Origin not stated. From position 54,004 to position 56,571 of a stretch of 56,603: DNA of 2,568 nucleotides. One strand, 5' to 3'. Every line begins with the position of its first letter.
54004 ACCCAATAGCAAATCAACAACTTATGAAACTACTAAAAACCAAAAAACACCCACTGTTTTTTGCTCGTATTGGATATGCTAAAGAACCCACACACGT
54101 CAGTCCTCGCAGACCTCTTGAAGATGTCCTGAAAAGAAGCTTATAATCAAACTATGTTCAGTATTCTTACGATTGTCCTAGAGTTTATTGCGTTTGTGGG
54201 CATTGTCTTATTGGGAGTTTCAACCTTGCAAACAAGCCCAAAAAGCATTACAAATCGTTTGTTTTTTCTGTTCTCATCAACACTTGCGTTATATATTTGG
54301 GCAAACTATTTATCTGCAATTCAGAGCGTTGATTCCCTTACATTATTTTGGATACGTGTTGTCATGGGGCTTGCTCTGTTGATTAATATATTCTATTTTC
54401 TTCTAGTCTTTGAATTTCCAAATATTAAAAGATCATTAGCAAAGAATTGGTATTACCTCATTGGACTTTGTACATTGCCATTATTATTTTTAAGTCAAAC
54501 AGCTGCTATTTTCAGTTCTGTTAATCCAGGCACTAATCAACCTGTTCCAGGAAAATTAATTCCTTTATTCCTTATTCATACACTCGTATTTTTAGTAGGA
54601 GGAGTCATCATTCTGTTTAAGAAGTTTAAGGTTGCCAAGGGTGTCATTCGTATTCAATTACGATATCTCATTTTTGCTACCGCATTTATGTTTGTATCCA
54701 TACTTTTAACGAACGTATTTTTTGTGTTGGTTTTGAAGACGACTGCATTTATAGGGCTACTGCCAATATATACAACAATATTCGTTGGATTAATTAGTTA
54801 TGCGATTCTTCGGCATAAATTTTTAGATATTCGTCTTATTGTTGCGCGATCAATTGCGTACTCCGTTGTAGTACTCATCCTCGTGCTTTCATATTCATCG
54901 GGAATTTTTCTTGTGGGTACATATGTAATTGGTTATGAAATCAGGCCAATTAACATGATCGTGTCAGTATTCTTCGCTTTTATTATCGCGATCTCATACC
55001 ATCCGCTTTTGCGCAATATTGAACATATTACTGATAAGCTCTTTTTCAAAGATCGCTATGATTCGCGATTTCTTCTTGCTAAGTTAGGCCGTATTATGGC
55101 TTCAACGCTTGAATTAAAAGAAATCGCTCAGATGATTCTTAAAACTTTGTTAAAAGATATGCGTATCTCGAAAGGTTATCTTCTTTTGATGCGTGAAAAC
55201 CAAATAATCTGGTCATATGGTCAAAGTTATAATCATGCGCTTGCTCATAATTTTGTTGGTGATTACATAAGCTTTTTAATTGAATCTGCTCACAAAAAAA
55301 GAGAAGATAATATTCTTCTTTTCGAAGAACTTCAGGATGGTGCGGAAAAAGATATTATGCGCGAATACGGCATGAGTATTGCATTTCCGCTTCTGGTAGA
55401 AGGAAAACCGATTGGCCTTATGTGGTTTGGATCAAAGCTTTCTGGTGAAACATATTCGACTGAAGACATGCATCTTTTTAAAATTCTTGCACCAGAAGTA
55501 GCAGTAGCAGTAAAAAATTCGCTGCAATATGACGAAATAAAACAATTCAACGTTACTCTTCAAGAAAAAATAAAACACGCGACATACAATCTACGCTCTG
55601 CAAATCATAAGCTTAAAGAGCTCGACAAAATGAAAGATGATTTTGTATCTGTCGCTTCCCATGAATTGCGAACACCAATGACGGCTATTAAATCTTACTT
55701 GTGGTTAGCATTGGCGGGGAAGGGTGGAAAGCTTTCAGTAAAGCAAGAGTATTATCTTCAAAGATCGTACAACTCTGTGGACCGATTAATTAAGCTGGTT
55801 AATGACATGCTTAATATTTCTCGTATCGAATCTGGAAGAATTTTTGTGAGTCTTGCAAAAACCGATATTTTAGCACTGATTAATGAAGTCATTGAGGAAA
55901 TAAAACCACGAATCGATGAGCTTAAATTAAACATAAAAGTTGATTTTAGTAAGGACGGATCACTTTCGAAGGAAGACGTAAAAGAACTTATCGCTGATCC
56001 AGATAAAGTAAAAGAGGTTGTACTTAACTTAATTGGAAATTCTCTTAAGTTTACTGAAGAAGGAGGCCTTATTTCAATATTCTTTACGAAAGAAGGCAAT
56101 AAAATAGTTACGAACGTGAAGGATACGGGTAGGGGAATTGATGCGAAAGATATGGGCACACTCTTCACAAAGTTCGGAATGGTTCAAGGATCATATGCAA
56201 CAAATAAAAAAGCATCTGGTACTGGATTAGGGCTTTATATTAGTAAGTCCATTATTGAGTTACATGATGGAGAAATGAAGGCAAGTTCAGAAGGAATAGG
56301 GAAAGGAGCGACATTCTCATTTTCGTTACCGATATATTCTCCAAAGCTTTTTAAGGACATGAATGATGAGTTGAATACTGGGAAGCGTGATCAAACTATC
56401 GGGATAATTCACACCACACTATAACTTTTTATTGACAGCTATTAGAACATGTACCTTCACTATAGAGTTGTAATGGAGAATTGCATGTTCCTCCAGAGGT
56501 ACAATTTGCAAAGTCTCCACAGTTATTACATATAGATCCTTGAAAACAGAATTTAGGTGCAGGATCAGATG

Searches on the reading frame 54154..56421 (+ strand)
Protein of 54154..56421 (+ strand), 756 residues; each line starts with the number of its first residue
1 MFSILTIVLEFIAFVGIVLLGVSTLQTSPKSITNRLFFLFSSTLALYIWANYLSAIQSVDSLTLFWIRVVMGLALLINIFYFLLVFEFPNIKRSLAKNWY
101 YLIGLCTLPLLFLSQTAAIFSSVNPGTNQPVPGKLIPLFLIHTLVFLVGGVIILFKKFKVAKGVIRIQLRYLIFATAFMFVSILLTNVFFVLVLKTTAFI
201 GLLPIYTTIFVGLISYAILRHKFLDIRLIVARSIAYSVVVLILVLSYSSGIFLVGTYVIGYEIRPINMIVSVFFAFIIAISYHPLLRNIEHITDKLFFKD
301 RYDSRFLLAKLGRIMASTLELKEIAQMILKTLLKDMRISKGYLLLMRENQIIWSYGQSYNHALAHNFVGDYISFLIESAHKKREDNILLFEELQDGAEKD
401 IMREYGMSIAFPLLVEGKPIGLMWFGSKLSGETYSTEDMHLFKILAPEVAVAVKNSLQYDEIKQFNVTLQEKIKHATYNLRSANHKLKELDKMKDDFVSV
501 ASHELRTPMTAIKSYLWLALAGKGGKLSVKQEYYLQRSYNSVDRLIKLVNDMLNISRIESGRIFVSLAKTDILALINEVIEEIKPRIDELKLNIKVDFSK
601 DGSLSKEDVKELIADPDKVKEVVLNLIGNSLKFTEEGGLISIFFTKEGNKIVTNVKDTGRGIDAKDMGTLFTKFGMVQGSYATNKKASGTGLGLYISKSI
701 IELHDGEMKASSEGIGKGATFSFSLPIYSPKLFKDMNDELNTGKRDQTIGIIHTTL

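Call 117: search_protein_families(library=pfam, proteins=[window:54154-56421:+], max_evalue=0.00001)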
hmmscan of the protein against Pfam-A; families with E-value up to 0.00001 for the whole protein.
window:54154-56421:+ (756 aa): 4 families
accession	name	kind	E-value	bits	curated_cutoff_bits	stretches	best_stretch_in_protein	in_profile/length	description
PF02518.31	HATPase_c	-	2.3e-22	80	26.4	1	615-727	2-109/111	Histidine kinase-, DNA gyrase B-, and HSP90-like ATPase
PF00512.31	HisKA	-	2e-17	63.4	26.9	1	493-561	1-66/66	His Kinase A (phospho-acceptor) domain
PF16927.11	HisKA_7TM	-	1.2e-07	32.3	28.6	1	11-226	4-222/224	N-terminal 7TM region of histidine kinase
PF13185.12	GAF_2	-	3.9e-07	30.8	28.6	1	319-453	2-135/136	GAF domain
